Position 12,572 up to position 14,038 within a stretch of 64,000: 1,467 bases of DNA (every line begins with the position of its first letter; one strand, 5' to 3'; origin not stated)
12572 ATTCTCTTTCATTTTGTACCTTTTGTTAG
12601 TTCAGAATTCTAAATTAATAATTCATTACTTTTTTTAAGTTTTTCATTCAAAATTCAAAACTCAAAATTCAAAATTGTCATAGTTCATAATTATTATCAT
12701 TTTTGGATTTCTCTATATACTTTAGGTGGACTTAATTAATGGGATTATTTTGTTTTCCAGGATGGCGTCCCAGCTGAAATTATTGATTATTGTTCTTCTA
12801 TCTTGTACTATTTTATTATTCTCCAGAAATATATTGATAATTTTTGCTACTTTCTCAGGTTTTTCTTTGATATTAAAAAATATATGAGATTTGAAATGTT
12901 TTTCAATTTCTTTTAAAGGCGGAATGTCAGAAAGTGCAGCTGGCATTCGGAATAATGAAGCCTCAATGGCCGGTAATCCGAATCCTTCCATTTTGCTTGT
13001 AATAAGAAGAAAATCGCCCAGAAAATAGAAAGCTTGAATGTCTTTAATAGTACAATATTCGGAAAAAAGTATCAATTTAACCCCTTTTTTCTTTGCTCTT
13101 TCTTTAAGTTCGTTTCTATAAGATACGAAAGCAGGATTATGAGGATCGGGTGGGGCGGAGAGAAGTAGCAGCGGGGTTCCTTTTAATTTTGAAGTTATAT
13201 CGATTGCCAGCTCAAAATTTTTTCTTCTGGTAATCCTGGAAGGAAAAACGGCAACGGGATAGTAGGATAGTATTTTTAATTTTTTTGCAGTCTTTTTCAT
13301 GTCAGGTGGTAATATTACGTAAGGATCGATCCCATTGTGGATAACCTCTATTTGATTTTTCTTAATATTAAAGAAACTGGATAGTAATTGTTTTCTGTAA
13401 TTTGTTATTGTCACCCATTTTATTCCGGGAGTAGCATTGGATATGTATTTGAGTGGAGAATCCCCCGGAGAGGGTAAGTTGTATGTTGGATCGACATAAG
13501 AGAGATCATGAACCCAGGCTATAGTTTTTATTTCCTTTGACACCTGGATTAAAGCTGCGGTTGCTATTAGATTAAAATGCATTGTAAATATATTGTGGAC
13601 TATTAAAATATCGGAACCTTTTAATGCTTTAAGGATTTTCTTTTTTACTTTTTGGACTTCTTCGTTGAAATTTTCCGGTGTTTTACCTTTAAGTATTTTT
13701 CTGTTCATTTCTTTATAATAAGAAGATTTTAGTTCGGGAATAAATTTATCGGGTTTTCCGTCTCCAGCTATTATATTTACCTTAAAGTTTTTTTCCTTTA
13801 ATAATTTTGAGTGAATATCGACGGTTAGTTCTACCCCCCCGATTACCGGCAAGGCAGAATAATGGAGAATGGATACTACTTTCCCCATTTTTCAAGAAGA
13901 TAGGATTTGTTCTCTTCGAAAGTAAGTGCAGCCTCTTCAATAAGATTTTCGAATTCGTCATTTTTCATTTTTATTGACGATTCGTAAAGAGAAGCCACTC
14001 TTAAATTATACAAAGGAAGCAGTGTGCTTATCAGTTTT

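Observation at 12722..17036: Glycosyl-glycerate-type cluster (MPGP-like HAD phosphatase plus three glycosyltransferases)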

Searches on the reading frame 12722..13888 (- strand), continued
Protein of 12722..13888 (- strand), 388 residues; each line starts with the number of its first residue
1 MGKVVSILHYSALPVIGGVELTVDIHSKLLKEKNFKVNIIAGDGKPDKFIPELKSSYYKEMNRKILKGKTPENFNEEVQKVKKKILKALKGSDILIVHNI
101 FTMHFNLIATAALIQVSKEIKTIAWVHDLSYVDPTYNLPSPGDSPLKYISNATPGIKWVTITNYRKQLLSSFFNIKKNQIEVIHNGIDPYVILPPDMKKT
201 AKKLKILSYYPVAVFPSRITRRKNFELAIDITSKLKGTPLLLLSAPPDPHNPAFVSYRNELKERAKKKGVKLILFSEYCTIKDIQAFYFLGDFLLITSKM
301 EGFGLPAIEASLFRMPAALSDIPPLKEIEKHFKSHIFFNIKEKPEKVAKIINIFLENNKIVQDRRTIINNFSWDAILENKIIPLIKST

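Call 84: search_protein_representatives(protein=window:12722-13888:-)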
Query: 388 residues. Proteins with E-value up to 0.001 (for the whole library): 3335; up to 1e-10: 526; up to 1e-30: 187. The best 150 are listed.
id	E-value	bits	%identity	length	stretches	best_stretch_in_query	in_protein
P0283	1.2e-143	495.1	57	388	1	1-386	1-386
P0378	3.5e-72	260.0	39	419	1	5-386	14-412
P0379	2.5e-70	253.9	40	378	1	5-387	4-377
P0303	1.4e-59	218.6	36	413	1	3-385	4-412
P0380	3.3e-59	217.3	35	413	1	3-385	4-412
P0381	4.3e-57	210.3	34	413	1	3-386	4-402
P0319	7.7e-57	209.5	37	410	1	4-385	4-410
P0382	2.6e-56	207.7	37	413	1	5-386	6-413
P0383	5.6e-56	206.6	35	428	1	5-387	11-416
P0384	8.9e-56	206.0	34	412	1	5-386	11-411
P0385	1.1e-55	205.7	34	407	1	5-386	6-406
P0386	1.3e-55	205.4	35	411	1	5-387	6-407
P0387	2.1e-55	204.8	37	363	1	34-386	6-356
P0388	7.1e-55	203.0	37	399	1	4-386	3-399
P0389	1.3e-54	202.2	35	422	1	3-386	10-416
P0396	3.1e-52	194.3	35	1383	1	4-387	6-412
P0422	6.2e-46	173.6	36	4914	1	5-386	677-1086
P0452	4.2e-42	161.0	33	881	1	5-386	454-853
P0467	1.2e-39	152.9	33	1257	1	5-386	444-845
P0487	2.0e-37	145.6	30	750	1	6-385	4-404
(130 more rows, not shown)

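Call 88: find_encoding_contigs(protein=P0396, flank=6000, max_places=2)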
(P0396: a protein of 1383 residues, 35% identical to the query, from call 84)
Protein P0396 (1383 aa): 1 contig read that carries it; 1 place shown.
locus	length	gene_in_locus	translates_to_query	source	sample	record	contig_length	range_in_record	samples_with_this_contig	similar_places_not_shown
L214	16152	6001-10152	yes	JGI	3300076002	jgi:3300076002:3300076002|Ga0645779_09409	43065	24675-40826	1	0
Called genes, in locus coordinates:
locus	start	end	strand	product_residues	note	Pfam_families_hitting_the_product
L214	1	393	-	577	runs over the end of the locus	PF17391:Urocanase_N, PF01175:Urocanase, PF17392:Urocanase_C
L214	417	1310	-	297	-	PF07837:FTCD_N, PF02971:FTCD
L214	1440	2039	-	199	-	PF04961:FTCD_C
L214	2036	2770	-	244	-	PF00392:GntR, PF07702:UTRA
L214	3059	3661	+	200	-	PF09557:DUF2382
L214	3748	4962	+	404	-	PF11181:YflT (faint), PF09557:DUF2382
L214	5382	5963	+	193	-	-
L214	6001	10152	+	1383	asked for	PF13439:Glyco_transf_4, PF00534:Glycos_transf_1, PF13692:Glyco_trans_1_4, PF00535:Glycos_transf_2 (weak), PF00128:Alpha-amylase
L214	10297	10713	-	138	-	-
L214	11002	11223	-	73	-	PF04972:BON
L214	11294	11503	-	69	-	PF05532:CsbD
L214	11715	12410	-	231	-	PF01638:HxlR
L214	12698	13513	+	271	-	PF01135:PCMT (faint), PF13489:Methyltransf_23, PF01209:Ubie_methyltran, PF02353:CMAS (weak), PF13847:Methyltransf_31, PF08241:Methyltransf_11, PF08242:Methyltransf_12, PF13649:Methyltransf_25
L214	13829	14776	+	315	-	PF00226:DnaJ, PF01556:DnaJ_C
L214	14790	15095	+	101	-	-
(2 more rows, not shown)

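Call 89: list_cluster_members(proteins=[P0378, P0379, P0303, P0380, P0382, P0388, P0487, P0467, P0452, P0422])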
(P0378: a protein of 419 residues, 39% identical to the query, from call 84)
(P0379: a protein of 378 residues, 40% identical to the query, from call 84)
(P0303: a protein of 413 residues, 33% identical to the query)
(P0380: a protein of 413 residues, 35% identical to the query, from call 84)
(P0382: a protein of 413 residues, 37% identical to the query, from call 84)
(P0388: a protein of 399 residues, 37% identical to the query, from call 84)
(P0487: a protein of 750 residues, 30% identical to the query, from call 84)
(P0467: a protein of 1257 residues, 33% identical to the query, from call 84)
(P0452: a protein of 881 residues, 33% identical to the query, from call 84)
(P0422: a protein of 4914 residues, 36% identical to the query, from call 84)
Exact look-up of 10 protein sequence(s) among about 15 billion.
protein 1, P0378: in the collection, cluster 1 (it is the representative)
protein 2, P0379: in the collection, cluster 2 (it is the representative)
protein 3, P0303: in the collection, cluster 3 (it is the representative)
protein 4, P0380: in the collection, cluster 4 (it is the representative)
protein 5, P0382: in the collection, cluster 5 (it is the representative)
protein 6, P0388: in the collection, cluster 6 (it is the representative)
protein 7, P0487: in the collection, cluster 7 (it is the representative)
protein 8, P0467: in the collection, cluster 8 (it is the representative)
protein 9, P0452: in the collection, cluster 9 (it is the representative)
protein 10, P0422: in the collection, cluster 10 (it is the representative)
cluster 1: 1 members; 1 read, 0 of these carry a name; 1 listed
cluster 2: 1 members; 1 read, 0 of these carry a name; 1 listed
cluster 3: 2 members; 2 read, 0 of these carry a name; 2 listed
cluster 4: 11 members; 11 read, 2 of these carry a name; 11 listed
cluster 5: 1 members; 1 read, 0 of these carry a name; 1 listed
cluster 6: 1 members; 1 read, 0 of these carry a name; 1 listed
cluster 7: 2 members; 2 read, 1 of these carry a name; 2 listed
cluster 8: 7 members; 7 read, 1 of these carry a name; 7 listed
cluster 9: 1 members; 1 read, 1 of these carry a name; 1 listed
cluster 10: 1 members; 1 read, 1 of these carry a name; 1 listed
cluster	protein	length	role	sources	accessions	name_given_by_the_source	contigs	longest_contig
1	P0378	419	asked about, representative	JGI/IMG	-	-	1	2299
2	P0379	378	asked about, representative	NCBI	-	-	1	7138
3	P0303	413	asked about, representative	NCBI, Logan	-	-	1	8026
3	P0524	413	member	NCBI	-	-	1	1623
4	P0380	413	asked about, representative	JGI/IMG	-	-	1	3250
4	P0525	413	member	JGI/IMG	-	glycosyltransferase involved in cell wall biosynthesis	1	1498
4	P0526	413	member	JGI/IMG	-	glycosyltransferase involved in cell wall biosynthesis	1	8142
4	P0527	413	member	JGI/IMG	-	-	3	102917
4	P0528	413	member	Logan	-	-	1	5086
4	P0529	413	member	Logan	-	-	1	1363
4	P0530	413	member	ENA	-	-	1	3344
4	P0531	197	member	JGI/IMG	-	-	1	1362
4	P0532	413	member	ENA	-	-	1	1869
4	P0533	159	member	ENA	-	-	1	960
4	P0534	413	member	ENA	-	-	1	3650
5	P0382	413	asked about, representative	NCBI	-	-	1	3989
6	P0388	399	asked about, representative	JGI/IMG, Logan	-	-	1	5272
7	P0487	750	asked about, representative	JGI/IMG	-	glycosyltransferase involved in cell wall biosynthesis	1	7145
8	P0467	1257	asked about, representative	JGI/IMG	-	-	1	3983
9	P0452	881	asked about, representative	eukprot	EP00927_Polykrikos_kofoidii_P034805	TRINITY_DN29444_c0_g1_i1.p1 TRINITY_DN29444_c0_g1~~TRINITY_DN29444_c0_g1_i1.p1 ORF ...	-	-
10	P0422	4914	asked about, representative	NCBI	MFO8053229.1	MAG: glycosyltransferase, partial [Candidatus Omnitrophota bacterium]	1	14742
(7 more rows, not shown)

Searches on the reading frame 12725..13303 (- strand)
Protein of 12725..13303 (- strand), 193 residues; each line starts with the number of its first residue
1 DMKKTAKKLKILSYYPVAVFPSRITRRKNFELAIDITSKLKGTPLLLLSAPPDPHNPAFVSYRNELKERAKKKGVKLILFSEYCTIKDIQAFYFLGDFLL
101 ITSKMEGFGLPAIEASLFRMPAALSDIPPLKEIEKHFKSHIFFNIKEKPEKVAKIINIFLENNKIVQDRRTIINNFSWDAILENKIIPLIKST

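Call 74: search_protein_families(library=ncbifam, proteins=[window:12725-13303:-], max_evalue=0.001)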
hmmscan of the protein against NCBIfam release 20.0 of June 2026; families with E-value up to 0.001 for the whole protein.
seq(193 aa): 7 families
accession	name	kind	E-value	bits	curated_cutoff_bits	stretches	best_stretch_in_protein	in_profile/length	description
NF041101.1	manno_glu_gly_synth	equivalog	5.5e-08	32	640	1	61-124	283-348/431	mannosylglucosylglycerate synthase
TIGR04047.1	MSMEG_0565_glyc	hypoth_equivalog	1.2e-07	31.2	259.85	1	61-181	240-363/373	MSMEG_0565 family glycosyltransferase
NF038255.1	exopoly_VpsD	equivalog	3.4e-07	29.5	300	1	22-184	210-371/381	VpsD family glycosyltransferase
NF038295.1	EPS_HpsP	equivalog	1.2e-06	27.8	550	1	3-186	195-381/388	hormogonium polysaccharide biosynthesis glycosyltransferase HpsP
TIGR02149.1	glgA_Coryne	subfamily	2.5e-06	26.9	302.4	1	4-184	193-382/391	glycogen synthase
TIGR03999.1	thiol_BshA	equivalog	4.4e-06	25.9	273.7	1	85-167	262-344/375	N-acetyl-alpha-D-glucosaminyl L-malate synthase BshA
NF053787.1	GlcN_PG_synth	equivalog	0.0002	20.3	480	0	7-184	189-351/361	N-acetylglucosaminyl phosphatidylglycerol synthase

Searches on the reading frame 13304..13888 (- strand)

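Call 74: search_protein_families(library=ncbifam, proteins=[window:13304-13888:-], max_evalue=0.001)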
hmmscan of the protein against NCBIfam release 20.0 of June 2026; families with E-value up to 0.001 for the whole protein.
seq(195 aa): 1 family
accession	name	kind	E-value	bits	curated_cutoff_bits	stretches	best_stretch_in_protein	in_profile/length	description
NF041101.1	manno_glu_gly_synth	equivalog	4e-08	32.4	640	1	5-171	3-185/431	mannosylglucosylglycerate synthase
